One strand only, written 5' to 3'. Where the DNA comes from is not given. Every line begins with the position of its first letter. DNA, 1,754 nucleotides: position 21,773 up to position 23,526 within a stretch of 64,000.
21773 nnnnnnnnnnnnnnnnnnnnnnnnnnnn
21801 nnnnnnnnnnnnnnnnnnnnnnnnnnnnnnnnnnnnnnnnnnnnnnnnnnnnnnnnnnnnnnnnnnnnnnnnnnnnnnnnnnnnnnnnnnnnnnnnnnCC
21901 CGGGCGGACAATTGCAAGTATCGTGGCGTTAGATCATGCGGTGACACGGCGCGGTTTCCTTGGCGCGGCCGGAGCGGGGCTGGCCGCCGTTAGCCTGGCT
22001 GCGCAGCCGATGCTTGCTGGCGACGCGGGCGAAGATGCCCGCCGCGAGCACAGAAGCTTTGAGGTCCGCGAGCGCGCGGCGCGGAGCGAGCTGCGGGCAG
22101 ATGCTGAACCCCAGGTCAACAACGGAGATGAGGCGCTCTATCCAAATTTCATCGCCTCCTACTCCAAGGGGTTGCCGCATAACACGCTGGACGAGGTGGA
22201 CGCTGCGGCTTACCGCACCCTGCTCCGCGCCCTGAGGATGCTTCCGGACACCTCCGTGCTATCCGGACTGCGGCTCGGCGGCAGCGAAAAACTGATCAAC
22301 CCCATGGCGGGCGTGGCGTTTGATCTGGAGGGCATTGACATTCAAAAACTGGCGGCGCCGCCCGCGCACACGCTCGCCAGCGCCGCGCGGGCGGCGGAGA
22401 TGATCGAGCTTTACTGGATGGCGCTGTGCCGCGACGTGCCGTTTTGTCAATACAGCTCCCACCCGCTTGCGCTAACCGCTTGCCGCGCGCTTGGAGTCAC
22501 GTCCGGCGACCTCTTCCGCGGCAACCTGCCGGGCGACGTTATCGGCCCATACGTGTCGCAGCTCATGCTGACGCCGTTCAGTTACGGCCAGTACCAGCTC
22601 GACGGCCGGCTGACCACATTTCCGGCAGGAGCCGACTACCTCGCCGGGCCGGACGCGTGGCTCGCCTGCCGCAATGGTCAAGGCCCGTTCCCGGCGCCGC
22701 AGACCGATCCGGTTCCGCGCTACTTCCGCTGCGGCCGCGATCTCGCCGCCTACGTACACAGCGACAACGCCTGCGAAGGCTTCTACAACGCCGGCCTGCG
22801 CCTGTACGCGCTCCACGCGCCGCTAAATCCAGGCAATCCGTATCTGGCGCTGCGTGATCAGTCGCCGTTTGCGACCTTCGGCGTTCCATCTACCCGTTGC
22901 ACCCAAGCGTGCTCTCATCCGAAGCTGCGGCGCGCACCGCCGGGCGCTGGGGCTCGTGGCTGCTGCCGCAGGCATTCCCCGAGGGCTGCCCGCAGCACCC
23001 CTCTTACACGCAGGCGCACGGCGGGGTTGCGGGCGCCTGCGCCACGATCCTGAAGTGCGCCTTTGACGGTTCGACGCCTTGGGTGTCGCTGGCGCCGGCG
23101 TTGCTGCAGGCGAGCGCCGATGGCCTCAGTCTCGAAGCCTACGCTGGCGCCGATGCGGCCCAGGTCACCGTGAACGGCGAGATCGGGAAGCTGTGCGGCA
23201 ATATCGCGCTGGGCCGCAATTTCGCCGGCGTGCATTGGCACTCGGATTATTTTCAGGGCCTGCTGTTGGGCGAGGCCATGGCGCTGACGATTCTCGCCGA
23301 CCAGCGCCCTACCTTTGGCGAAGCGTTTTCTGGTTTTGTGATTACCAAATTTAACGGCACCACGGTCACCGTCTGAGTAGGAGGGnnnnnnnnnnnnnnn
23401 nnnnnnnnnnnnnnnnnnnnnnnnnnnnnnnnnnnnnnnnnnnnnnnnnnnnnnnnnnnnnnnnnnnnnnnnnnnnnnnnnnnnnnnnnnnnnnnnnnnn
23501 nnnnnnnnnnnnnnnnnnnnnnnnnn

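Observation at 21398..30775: Uncharacterised extracytoplasmic gene cluster converging on an ECF sigma/anti-sigma pair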

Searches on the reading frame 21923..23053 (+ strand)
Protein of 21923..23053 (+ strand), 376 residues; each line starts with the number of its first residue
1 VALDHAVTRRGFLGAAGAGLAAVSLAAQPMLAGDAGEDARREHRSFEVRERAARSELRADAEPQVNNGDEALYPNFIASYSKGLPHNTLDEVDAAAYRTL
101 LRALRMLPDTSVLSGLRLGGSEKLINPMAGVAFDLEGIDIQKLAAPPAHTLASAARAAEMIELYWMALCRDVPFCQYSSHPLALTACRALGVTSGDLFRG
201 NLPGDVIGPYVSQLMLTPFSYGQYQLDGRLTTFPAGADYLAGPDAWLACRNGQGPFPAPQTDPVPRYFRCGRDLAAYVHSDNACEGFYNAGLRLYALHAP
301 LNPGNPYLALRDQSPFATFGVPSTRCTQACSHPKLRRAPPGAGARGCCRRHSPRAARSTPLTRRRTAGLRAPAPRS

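Call 4: search_protein_families(library=pfam, proteins=[window:21923-23053:+], max_evalue=0.1)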
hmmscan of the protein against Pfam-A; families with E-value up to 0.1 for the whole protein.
window:21923-23053:+ (376 aa): 0 families

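Call 39: search_protein_families(library=ncbifam, proteins=[window:21923-22880:+], max_evalue=0.01)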
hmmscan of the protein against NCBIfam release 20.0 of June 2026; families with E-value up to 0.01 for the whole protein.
window:21923-22880:+ (319 aa): 1 family
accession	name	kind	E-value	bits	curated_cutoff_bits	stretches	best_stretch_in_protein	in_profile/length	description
TIGR01409.1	TAT_signal_seq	domain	0.0018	18.6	16.7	1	7-31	1-23/29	twin-arginine translocation signal domain-containing protein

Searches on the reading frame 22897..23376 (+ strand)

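Call 4: search_protein_families(library=pfam, proteins=[window:22897-23376:+], max_evalue=0.1)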
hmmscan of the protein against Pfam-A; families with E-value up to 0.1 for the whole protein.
window:22897-23376:+ (159 aa): 1 family
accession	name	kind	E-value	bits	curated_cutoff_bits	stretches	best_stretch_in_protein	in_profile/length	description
PF01569.27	PAP2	-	0.0011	19.1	27.2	1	102-134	91-123/130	PAP2 superfamily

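Call 39: search_protein_families(library=ncbifam, proteins=[window:22897-23376:+], max_evalue=0.01)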
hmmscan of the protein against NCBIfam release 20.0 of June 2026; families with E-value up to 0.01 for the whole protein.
window:22897-23376:+ (159 aa): 0 families
